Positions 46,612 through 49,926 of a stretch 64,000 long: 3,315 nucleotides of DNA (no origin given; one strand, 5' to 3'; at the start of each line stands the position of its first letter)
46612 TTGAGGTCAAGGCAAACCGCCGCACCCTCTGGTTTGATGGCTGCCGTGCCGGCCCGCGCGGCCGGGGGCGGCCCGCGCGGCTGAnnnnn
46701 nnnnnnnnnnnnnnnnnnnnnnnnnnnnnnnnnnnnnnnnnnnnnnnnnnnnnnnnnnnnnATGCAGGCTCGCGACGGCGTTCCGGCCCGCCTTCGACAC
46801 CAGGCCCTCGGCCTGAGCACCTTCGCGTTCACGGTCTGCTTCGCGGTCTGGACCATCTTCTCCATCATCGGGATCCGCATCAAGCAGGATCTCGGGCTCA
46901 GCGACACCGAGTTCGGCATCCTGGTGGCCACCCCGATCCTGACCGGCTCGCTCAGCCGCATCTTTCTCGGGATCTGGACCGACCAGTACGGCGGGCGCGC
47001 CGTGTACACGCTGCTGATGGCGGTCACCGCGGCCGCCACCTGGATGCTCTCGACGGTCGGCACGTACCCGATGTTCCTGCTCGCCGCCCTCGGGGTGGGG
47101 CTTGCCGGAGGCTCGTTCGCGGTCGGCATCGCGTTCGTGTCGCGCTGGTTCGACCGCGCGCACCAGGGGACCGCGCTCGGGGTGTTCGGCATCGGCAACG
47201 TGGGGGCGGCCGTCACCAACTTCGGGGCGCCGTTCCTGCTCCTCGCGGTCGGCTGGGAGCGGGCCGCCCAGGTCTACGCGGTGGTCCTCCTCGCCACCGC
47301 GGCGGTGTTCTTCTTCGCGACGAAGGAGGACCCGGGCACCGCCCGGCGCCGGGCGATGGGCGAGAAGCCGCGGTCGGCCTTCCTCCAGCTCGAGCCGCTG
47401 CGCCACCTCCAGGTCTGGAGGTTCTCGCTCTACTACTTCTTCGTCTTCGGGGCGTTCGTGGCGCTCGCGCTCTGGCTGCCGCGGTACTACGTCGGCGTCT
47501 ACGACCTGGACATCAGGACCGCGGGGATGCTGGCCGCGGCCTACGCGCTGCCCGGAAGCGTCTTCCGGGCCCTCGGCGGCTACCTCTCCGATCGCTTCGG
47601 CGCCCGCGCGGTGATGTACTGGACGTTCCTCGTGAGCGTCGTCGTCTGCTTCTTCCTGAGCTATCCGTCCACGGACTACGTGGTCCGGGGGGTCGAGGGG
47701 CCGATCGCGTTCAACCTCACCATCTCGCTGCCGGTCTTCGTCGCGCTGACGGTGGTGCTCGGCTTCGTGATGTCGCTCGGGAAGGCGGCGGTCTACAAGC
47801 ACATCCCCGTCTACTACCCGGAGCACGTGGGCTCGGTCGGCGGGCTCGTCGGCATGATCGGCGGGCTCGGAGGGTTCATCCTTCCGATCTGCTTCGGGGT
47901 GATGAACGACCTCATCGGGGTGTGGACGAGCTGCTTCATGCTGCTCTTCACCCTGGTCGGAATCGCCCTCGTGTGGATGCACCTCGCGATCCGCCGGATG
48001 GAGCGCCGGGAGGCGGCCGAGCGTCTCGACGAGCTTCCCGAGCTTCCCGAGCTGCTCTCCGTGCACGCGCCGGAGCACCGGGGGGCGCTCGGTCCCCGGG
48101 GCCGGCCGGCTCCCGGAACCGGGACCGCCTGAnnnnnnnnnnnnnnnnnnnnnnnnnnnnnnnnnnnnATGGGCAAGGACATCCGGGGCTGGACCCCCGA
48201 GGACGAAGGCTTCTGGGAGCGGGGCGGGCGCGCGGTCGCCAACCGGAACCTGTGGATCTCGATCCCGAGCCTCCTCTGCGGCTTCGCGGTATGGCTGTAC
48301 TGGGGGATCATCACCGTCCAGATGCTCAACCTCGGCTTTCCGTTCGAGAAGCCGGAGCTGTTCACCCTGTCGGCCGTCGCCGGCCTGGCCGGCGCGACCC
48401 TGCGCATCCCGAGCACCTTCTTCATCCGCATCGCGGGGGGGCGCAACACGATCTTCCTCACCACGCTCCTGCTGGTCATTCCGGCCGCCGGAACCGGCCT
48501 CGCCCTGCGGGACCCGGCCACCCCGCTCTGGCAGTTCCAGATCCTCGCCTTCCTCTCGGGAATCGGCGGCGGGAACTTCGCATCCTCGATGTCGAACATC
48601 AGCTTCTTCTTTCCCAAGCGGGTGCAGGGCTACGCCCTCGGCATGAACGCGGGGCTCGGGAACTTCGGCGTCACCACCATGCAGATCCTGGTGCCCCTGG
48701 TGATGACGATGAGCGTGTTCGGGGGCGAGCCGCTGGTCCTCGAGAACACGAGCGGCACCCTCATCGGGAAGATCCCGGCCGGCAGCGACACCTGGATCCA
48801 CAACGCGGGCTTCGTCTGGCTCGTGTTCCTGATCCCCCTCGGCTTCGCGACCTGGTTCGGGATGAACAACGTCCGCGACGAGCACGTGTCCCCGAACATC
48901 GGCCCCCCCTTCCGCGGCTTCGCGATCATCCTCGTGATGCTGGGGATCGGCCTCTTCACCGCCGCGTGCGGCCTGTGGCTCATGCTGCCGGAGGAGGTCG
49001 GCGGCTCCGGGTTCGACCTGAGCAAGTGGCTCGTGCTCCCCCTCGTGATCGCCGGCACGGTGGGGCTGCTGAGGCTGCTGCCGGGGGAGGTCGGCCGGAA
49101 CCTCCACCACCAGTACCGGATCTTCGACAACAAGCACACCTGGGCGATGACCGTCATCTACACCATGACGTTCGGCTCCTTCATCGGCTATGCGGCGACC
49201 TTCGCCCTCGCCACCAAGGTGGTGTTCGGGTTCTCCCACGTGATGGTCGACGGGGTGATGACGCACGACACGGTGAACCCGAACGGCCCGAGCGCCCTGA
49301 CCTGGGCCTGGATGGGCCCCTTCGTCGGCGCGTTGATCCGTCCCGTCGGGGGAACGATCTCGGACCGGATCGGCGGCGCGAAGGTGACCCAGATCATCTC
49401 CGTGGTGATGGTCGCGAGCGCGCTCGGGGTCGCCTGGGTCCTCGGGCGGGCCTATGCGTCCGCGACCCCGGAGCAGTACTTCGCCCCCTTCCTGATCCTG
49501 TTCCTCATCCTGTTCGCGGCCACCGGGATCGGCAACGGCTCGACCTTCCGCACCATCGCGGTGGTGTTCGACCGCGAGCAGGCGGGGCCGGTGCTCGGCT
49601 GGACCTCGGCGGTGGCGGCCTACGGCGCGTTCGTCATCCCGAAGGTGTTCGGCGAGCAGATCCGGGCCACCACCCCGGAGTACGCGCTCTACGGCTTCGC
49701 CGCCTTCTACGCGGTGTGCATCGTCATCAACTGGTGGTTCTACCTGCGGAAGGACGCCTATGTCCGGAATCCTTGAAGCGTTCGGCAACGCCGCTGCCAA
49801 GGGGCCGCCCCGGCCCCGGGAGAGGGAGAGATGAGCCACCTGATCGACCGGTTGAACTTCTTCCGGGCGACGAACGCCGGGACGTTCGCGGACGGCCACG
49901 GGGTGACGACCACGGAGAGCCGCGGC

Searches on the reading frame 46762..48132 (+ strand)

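Call 27: search_protein_families(library=pfam, proteins=[window:46762-48132:+])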
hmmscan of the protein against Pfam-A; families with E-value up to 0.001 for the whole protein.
window:46762-48132:+ (456 aa): 1 family
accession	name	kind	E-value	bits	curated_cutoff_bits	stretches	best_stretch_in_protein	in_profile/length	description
PF07690.21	MFS_1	-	4.2e-53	180.9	33.4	2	21-305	4-291/347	Major Facilitator Superfamily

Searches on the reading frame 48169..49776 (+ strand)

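Call 27: search_protein_families(library=pfam, proteins=[window:48169-49776:+])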
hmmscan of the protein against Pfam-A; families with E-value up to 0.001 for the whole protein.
window:48169-49776:+ (535 aa): 1 family
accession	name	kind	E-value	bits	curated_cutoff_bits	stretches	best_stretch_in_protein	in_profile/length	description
PF07690.21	MFS_1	-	8.1e-11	41.9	33.4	1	35-491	6-347/347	Major Facilitator Superfamily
